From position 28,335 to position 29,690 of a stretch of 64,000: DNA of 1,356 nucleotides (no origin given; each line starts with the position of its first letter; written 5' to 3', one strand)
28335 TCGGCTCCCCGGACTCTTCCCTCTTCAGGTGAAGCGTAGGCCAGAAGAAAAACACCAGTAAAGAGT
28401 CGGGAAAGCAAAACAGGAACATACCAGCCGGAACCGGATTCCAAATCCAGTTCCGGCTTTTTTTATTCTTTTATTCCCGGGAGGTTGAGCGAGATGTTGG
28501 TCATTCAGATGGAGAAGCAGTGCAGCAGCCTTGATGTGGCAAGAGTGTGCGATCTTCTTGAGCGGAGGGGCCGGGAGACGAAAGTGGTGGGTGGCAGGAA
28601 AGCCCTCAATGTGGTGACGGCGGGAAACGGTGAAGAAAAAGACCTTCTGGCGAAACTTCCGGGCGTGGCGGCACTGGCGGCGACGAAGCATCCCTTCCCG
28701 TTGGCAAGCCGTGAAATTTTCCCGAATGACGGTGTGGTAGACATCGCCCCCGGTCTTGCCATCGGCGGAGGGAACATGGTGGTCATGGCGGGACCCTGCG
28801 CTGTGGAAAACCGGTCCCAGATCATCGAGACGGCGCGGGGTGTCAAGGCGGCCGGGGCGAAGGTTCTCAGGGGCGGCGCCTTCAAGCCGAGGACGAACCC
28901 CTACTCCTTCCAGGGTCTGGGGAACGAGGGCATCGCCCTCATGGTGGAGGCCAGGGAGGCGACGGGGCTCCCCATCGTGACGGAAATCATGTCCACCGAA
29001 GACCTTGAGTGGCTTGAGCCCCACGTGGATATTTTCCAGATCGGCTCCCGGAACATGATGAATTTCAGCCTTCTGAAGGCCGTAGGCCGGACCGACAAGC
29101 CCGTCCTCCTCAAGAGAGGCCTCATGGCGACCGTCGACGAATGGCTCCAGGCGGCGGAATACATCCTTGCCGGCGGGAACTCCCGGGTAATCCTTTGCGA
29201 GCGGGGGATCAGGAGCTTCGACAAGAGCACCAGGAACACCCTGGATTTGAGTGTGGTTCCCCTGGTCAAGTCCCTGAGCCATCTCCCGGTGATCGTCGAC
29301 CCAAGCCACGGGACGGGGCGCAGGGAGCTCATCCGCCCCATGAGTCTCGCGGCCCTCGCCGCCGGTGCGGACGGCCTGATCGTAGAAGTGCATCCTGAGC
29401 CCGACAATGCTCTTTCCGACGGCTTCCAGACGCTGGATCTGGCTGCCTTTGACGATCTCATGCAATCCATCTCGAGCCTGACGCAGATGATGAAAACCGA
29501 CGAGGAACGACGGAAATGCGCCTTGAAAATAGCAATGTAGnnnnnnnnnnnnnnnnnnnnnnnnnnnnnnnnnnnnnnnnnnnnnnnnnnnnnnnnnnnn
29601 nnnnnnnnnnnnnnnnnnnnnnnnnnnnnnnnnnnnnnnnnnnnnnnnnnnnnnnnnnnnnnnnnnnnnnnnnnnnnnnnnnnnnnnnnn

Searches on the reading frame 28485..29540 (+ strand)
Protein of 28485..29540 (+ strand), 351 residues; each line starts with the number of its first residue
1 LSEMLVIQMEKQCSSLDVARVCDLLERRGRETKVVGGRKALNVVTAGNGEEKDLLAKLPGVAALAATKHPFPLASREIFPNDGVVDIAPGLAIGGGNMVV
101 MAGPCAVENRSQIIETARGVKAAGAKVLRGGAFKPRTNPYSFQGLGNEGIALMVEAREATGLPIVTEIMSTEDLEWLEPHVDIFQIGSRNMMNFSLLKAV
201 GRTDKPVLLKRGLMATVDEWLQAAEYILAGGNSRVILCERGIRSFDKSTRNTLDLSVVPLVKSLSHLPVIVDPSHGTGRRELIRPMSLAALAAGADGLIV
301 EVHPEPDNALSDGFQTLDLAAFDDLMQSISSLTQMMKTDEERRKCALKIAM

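Call 9: search_protein_families(library=ncbifam, proteins=[window:28485-29540:+])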
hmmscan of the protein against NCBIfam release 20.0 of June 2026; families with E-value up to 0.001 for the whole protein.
window:28485-29540:+ (351 aa): 10 families
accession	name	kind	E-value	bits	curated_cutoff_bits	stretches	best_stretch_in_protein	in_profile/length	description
NF006421.0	PRK08673.1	subfamily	5.6e-135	449.9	335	1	6-338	2-335/338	3-deoxy-7-phosphoheptulonate synthase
TIGR01361.1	DAHP_synth_Bsub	equivalog_domain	2.7e-117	390.8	267.75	1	74-330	3-258/260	3-deoxy-7-phosphoheptulonate synthase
NF009933.0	PRK13396.1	subfamily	9.3e-111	370.2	486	1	6-339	2-344/352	3-deoxy-7-phosphoheptulonate synthase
NF009239.0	PRK12595.1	equivalog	3.8e-107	358.4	279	1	73-337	95-358/360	bifunctional 3-deoxy-7-phosphoheptulonate synthase/chorismate mutase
NF041229.1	BagF_FevY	exception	1.4e-100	336.8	700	1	9-325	1-318/340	phospho-2-dehydro-3-deoxyheptonate aldolase BagF/FevY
NF003543.0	PRK05198.1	equivalog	3e-32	111.7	242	1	97-337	17-272/273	3-deoxy-8-phosphooctulonate synthase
TIGR01362.1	KDO8P_synth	equivalog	3.4e-30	105.1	314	1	97-337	2-257/258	3-deoxy-8-phosphooctulonate synthase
NF009109.0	PRK12457.1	equivalog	2.3e-20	73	457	1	137-338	62-274/281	3-deoxy-8-phosphooctulonate synthase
TIGR03586.1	PseI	equivalog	6.1e-05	22.4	340.25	1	155-239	84-168/327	pseudaminic acid synthase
TIGR03569.1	NeuB_NnaB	equivalog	0.00015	20.9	399.65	1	172-234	100-162/329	N-acetylneuraminate synthase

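Call 11: find_related_loci(query=window:28485-29540:+, collection=genome_contigs, flank=3000)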
Query window:28485-29540:+ (351 aa) in genome_contigs; peptide patterns used: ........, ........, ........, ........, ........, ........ (x = any residue, [..] = any of these).
119 stretches matched a pattern; 42 encode a relative of the query (tblastn E <= 1e-3); 42 distinct loci.
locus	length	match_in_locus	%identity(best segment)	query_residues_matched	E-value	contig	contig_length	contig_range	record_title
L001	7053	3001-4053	95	1-351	0e+0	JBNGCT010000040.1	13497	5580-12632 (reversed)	MAG: Thermovirgaceae bacterium isolate E05-007 bin76_IDBA_re-assembly_contigs.fa-40, whole genome shotgun sequence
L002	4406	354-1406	93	1-351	0e+0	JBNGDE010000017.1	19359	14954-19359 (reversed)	MAG: Thermovirgaceae bacterium isolate E05-019 bin17.fa-17, whole genome shotgun sequence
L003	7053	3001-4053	82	1-351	0e+0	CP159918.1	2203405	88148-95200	Bacterium M3-1 strain M3-1 chromosome, complete genome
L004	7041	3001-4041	72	4-351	3e-167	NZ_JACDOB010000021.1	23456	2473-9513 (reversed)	MAG: Thermovirga sp. isolate GB_MAG10_013 c_000000001564, whole genome shotgun sequence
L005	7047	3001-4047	67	3-351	8e-149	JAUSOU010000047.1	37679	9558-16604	MAG: Thermovirgaceae bacterium isolate E21_maxbin.090_sub E21_k141_205888, whole genome shotgun sequence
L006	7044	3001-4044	66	4-351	3e-145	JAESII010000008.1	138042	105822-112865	MAG: Synergistaceae bacterium isolate MAG3 JKF15_8, whole genome shotgun sequence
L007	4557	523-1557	65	4-351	7e-138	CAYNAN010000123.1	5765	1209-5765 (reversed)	MAG TPA_asm: uncultured Synergistaceae bacterium isolate SRP335695_co1_73 genome assembly, contig: NODE_6631_length_5765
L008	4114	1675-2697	59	2-340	8e-129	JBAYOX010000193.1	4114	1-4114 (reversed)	MAG: Aminobacteriaceae bacterium isolate SO_2016_LW2_124 scaffold52661_LW138R_2016, whole genome shotgun sequence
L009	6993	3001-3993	54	5-333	5e-113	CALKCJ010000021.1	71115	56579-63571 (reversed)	MAG: uncultured Thermomicrobiaceae bacterium isolate S1_Bin_METABAT__309_sub_1 genome assembly, contig: c_000000756282,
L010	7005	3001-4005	54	5-337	2e-112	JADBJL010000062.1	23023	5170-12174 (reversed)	MAG: Thermomicrobiaceae bacterium isolate Tumba.bins.21 NODE_1944_length_23023_cov_6.09662, whole genome shotgun sequenc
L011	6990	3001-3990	53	5-332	3e-111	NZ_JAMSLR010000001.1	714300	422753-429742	Thermalbibacter longus strain CFH 74404 Scaffold1, whole genome shotgun sequence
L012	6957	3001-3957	56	21-337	1e-110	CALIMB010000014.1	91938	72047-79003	MAG: uncultured Thermomicrobium sp. isolate S1_Bin_Bin_138_sub_1 genome assembly, contig: c_000000754605, whole genome s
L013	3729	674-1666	53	5-333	2e-112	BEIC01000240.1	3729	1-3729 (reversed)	Bacterium HR26 DNA, contig: NODE_6999_240, isolate: HRbin26, whole genome shotgun sequence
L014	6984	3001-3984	52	5-330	4e-110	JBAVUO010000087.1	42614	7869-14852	MAG: Terriglobales bacterium isolate MFD02222_ilm_asm_bin20 k127_43959, whole genome shotgun sequence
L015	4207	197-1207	51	5-339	8e-109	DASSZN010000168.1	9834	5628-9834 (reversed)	MAG TPA_asm: Thermomicrobiaceae bacterium isolate SMAG_U710 k141_1540370, whole genome shotgun sequence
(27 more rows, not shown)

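Call 19: find_homologous_proteins(query=window:28485-29540:+, max_evalue=1e-60)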
Query window:28485-29540:+ (351 aa): 7999 proteins with E <= 1e-60 among 8000 candidates; the best 120 are listed.
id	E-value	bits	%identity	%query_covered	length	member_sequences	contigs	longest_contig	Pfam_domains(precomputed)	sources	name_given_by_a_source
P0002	3.1e-224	761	100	99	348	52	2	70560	PF03102.21,PF00793.27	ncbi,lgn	ncbi:MAG: 3-deoxy-7-phosphoheptulonate synthase [Thermovirgaceae bacterium]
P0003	4.7e-214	728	95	100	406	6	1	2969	PF03102.21,PF00793.27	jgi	jgi:3-deoxy-7-phosphoheptulonate synthase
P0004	9.0e-213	723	95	99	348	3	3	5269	PF03102.21,PF00793.27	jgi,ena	jgi:3-deoxy-7-phosphoheptulonate synthase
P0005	1.2e-188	644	82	99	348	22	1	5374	PF03102.21,PF00793.27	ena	-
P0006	1.3e-158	545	72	99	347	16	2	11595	PF03102.21,PF00793.27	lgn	-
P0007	7.0e-154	530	70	99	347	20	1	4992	PF03102.21,PF00793.27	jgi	jgi:3-deoxy-7-phosphoheptulonate synthase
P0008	1.5e-148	512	68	99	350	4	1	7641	PF03102.21,PF00793.27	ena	-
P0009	2.9e-148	511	67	99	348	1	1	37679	PF03102.21,PF00793.27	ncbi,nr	ncbi:MAG: 3-deoxy-7-phosphoheptulonate synthase [Thermovirgaceae bacterium]|nr:3-deoxy-7-phosphohept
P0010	3.4e-148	511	69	99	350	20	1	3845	PF03102.21,PF00793.27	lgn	-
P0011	5.8e-148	510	68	99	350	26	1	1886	PF03102.21,PF00793.27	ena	-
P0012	6.5e-148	510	67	99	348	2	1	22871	PF03102.21,PF00793.27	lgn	-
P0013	1.5e-147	509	67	99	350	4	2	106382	PF03102.21,PF00793.27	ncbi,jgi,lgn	-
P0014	1.2e-145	503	66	99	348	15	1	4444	PF03102.21,PF00793.27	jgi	-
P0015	8.7e-145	500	66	99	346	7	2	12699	PF03102.21,PF00793.27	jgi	jgi:3-deoxy-7-phosphoheptulonate synthase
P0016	2.0e-144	499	-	-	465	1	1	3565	PF03102.21,PF18152.7,PF00793.27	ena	-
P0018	1.4e-143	496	64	99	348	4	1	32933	PF03102.21,PF00793.27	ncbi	-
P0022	4.2e-140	485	64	99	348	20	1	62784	PF03102.21,PF00793.27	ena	-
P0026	2.0e-137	476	64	99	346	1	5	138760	PF03102.21,PF00793.27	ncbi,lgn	-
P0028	9.1e-133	461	62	98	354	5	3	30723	PF03102.21,PF00793.27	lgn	-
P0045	8.8e-128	444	59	96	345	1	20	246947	PF03102.21,PF00793.27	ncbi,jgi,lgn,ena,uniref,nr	ncbi:3-deoxy-D-arabinoheptulosonate-7-phosphate synthase [Aminivibrio pyruvatiphilus]|uniref:3-deoxy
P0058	2.7e-127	443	60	99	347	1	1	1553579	PF03102.21,PF00793.27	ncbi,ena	-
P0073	1.9e-126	440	60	96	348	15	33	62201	PF03102.21,PF00793.27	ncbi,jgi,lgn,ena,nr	ncbi:MAG: Phospho-2-dehydro-3-deoxyheptonate aldolase [Synergistetes bacterium ADurb.BinA166]|jgi:3-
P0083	4.3e-124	432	66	83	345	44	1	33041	PF03102.21,PF00793.27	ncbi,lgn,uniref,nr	ncbi:3-deoxy-7-phosphoheptulonate synthase [Acetomicrobium sp.]|uniref:3-deoxy-7-phosphoheptulonate 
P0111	1.0e-110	388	58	94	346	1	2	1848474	PF03102.21,PF00793.27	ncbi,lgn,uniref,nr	ncbi:phospho-2-dehydro-3-deoxyheptonate aldolase [Thermanaerovibrio acidaminovorans DSM 6589]|uniref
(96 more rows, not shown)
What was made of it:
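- Checked: It ends 29 nt before the aroF ATG at 28494. list_orfs extends that frame to a TTG at 28485, but the database protein P0002 starts at the ATG (call 19).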

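Call 21: find_encoding_contigs(protein=P0013, flank=2500, max_places=1)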
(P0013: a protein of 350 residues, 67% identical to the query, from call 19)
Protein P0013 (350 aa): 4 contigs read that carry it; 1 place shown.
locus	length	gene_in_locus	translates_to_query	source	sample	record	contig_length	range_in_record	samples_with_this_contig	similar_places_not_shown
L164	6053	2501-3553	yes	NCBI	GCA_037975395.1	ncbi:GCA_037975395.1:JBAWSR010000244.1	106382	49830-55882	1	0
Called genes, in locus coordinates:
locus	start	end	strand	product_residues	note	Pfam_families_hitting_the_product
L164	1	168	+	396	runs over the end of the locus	PF00291:PALP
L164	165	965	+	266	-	PF00290:Trp_syntA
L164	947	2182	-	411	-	PF01817:CM_2, PF00800:PDT, PF01842:ACT (faint)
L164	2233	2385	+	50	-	-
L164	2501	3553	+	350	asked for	PF00793:DAHP_synth_1, PF03102:NeuB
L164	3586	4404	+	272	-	PF02153:PDH_N, PF20463:PDH_C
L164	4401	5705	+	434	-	PF00275:EPSP_synthase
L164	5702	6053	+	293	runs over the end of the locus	PF08501:Shikimate_dh_N, PF01488:Shikimate_DH (weak), PF18317:SDH_C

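Call 22: find_encoding_contigs(protein=P0018, flank=2500, max_places=1)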
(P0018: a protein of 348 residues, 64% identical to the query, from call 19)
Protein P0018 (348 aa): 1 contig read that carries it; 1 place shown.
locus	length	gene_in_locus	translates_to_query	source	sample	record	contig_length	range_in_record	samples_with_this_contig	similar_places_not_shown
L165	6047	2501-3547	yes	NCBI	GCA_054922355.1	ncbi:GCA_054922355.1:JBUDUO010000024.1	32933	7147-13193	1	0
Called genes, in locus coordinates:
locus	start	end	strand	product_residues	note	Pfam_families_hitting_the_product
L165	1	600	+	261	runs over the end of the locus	PF00290:Trp_syntA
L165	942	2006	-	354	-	PF01817:CM_2, PF00800:PDT, PF01842:ACT (faint)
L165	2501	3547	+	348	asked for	PF00793:DAHP_synth_1, PF03102:NeuB (weak)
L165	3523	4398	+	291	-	PF02153:PDH_N, PF20463:PDH_C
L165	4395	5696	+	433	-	PF00275:EPSP_synthase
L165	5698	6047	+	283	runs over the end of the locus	PF08501:Shikimate_dh_N, PF01488:Shikimate_DH (weak), PF18317:SDH_C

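Call 23: find_encoding_contigs(protein=P0026, flank=2500, max_places=1)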
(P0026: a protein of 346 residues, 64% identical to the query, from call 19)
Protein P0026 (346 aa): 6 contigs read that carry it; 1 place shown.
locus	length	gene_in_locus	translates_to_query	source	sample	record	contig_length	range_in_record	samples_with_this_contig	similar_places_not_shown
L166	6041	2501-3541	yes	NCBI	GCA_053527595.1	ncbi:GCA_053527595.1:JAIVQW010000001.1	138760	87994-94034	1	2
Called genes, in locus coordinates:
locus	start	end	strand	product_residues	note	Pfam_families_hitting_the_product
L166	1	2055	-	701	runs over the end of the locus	PF02743:dCache_1, PF22673:MCP-like_PDC_1, PF00672:HAMP (weak), PF00015:MCPsignal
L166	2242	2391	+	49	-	-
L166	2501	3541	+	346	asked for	PF00793:DAHP_synth_1, PF03102:NeuB (weak)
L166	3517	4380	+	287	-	PF02153:PDH_N, PF20463:PDH_C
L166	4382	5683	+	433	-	PF00275:EPSP_synthase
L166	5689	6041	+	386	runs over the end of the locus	PF01264:Chorismate_synt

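Call 24: find_encoding_contigs(protein=P0045, flank=2500, max_places=1)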
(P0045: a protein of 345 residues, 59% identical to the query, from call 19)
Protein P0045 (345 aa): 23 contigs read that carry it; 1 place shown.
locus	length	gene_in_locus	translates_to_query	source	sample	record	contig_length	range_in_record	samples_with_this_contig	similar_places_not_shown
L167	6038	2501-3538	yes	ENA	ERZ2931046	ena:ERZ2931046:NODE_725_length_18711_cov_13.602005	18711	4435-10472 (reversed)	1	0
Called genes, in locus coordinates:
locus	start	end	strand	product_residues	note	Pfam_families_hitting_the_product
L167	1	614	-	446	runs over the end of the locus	PF01546:Peptidase_M20, PF07687:M20_dimer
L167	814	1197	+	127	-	PF00072:Response_reg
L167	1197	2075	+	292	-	-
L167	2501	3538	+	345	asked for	PF00793:DAHP_synth_1, PF03102:NeuB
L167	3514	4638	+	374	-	PF01761:DHQ_synthase, PF24621:DHQS_C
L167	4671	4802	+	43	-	PF04723:GRDA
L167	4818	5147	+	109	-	PF04723:GRDA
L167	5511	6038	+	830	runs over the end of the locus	PF18019:Cas3_HD (faint), PF00270:DEAD, PF04851:ResIII (faint), PF00271:Helicase_C (weak), PF22590:Cas3-like_C_2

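Call 25: find_encoding_contigs(protein=P0111, flank=2500, max_places=1)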
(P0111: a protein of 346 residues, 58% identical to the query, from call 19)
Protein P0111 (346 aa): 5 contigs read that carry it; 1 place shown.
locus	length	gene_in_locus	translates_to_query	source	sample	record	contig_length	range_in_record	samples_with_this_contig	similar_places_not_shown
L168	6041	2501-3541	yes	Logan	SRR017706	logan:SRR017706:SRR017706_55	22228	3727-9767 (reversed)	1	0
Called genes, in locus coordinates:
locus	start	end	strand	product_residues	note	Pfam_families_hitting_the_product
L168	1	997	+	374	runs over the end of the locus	PF03747:ADP_ribosyl_GH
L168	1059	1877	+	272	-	PF00248:Aldo_ket_red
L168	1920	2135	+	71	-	PF20095:DUF6485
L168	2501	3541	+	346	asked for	PF00793:DAHP_synth_1, PF03102:NeuB (weak)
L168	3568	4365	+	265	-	PF02153:PDH_N, PF20463:PDH_C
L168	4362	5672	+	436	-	PF00275:EPSP_synthase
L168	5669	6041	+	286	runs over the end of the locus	PF08501:Shikimate_dh_N, PF18317:SDH_C (weak)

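Call 27: find_encoding_contigs(protein=P0083, flank=2500, max_places=1)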
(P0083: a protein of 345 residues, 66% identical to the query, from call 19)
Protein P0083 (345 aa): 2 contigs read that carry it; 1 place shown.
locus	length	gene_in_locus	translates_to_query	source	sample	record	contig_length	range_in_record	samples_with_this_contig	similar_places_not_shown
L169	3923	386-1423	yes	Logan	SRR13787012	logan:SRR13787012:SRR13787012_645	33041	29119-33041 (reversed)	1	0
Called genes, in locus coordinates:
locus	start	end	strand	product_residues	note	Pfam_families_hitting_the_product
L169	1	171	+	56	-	?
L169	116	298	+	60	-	-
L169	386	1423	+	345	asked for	PF00793:DAHP_synth_1, PF03102:NeuB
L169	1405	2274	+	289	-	PF03807:F420_oxidored (faint), PF02153:PDH_N, PF20463:PDH_C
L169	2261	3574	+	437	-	PF00275:EPSP_synthase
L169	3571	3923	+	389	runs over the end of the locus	PF01264:Chorismate_synt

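Call 28: find_encoding_contigs(protein=P0058, flank=2500, max_places=1)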
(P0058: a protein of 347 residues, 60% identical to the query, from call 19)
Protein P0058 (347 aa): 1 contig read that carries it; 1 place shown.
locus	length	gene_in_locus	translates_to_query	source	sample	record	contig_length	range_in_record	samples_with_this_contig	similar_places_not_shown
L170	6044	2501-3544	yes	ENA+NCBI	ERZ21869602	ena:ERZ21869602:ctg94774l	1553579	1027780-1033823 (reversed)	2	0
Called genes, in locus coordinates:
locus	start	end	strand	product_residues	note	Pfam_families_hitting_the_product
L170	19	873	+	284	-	PF02548:Pantoate_transf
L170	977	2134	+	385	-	PF00155:Aminotran_1_2, PF01041:DegT_DnrJ_EryC1, PF01053:Cys_Met_Meta_PP (weak)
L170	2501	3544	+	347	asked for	PF00793:DAHP_synth_1, PF03102:NeuB (weak)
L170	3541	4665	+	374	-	PF01761:DHQ_synthase, PF24621:DHQS_C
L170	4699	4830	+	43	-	PF04723:GRDA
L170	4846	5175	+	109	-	PF04723:GRDA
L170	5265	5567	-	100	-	PF13744:HTH_37, PF13560:HTH_31 (faint), PF01381:HTH_3 (weak)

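Call 29: find_encoding_contigs(protein=P0073, flank=2500, max_places=1)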
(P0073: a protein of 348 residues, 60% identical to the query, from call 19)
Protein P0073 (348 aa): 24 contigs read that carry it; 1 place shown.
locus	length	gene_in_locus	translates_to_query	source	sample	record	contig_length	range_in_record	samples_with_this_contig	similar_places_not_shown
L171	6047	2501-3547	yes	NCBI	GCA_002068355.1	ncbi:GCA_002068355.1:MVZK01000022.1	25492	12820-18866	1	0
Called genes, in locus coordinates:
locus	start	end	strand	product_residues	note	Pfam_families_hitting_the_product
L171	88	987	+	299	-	PF03069:FmdA_AmdA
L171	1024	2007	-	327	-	-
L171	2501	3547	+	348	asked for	PF00793:DAHP_synth_1, PF03102:NeuB (faint)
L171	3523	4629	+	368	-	PF01761:DHQ_synthase, PF24621:DHQS_C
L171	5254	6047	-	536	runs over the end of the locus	PF01609:DDE_Tnp_1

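Call 30: find_encoding_contigs(protein=P0028, flank=2500, max_places=1)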
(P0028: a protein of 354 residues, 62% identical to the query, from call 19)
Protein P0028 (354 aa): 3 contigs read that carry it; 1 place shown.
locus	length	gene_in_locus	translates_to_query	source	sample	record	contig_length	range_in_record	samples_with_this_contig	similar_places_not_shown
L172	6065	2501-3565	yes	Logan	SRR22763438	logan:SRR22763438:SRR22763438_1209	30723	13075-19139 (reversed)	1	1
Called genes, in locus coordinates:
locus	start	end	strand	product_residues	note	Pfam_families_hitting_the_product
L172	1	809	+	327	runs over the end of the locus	PF00389:2-Hacid_dh, PF02826:2-Hacid_dh_C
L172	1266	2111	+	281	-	PF00497:SBP_bac_3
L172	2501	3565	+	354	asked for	PF00793:DAHP_synth_1, PF03102:NeuB (weak)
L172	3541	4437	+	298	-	PF02826:2-Hacid_dh_C, PF03807:F420_oxidored, PF02153:PDH_N, PF20463:PDH_C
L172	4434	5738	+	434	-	PF00275:EPSP_synthase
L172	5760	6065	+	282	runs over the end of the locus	PF08501:Shikimate_dh_N, PF01488:Shikimate_DH, PF18317:SDH_C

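Call 31: find_encoding_contigs(protein=P0022, flank=2500, max_places=1)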
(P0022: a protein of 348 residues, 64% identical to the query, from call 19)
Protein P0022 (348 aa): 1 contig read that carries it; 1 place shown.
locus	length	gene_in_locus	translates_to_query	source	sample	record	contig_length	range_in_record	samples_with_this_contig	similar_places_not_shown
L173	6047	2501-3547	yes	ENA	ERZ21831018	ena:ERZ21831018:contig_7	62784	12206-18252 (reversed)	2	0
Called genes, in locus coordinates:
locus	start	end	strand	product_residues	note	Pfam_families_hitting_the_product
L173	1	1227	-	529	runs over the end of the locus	PF00005:ABC_tran, PF05729:NACHT (faint), PF13191:AAA_16 (faint), PF13238:AAA_18 (faint), PF13401:AAA_22 (faint), PF00005:ABC_tran, PF02463:SMC_N (weak), PF13304:AAA_21 (weak), +3 more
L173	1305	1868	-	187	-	PF13302:Acetyltransf_3, PF00583:Acetyltransf_1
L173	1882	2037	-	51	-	-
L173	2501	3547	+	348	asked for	PF00793:DAHP_synth_1, PF03102:NeuB (weak)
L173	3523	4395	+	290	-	PF03807:F420_oxidored (weak), PF02153:PDH_N, PF20463:PDH_C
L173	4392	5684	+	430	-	PF00275:EPSP_synthase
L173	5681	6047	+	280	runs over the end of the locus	PF08501:Shikimate_dh_N, PF18317:SDH_C (weak)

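Call 74: search_protein_families(library=pfam, proteins=[window:28494-29540:+], max_evalue=1)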
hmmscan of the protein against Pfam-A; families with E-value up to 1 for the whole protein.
window:28494-29540:+ (348 aa): 3 families
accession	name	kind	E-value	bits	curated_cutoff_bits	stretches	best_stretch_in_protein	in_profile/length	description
PF00793.26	DAHP_synth_1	-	6.6e-78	261.8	25.5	1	87-333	9-268/270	DAHP synthetase I family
PF03102.20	NeuB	-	3.7e-09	36.8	22.1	1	147-333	58-236/241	NeuB family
PF10199.14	Adaptin_binding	-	0.066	14.5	32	1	309-348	56-97/98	Alpha and gamma adaptin binding protein p34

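Call 75: search_solved_structures(query=window:28494-29540:+, max_evalue=1e-20)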
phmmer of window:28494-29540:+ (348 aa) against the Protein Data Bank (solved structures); distinct sequences matched with E-value up to 1e-20: 14.
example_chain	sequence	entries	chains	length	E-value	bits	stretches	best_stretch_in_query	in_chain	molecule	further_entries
1rzm_A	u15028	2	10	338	3.2e-94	319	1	11-331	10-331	Phospho-2-dehydro-3-deoxyheptonate aldolase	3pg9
1vr6_A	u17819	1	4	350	3.4e-94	318.9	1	11-331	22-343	Phospho-2-dehydro-3-deoxyheptonate aldolase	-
3pg8_A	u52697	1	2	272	2e-92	313.1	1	68-331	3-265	Phospho-2-dehydro-3-deoxyheptonate aldolase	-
4grs_A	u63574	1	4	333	2.1e-90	306.5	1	11-329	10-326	Phospho-2-dehydro-3-deoxyheptonate aldolase, 2-dehydro-3-deoxyphosphoheptonate aldolase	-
5j6f_A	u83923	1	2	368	2.6e-86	293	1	70-330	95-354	3-deoxy-D-arabino-heptulosonate 7-phosphate synthase, chorismate mutase-isozyme 3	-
3nvt_A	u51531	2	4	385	7.3e-86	291.5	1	70-326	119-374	3-deoxy-D-arabino-heptulosonate 7-phosphate synthase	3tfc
1vs1_A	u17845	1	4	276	3.1e-84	286.2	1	79-324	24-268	3-deoxy-7-phosphoheptulonate synthase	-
1zco_A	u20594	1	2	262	9.7e-83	281.3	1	92-329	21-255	2-dehydro-3-deoxyphosphoheptonate aldolase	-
4c1k_A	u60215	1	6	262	9.9e-83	281.2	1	92-329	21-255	2-DEHYDRO-3-DEOXYPHOSPHOHEPTONATE ALDOLASE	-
4c1l_A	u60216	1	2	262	6.8e-82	278.5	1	92-329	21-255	2-dehydro-3-deoxyphosphoheptonate aldolase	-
3stg_A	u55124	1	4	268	3.3e-22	82.3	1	99-335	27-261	2-dehydro-3-deoxyphosphooctonate aldolase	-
6mdy_A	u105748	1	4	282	1.4e-21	80.3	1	95-334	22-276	2-dehydro-3-deoxyphosphooctonate aldolase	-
3t4c_A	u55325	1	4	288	3.1e-21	79.1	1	96-334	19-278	2-dehydro-3-deoxyphosphooctonate aldolase 1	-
1fwn_A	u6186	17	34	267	7.6e-21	77.9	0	95-332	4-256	2-DEHYDRO-3-DEOXYPHOSPHOOCTONATE ALDOLASE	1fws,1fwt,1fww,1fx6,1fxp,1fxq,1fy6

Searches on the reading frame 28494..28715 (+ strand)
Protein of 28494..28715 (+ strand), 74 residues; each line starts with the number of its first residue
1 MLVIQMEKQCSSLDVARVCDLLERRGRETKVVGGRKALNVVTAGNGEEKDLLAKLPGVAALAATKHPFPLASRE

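Call 74: search_protein_families(library=pfam, proteins=[window:28494-28715:+], max_evalue=1)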
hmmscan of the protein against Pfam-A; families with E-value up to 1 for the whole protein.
window:28494-28715:+ (74 aa): 1 family
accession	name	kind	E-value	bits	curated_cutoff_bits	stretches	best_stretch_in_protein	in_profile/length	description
PF18152.6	DAHP_snth_FXD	-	0.13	12.6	27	1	3-37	2-36/67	DAHP synthase ferredoxin-like domain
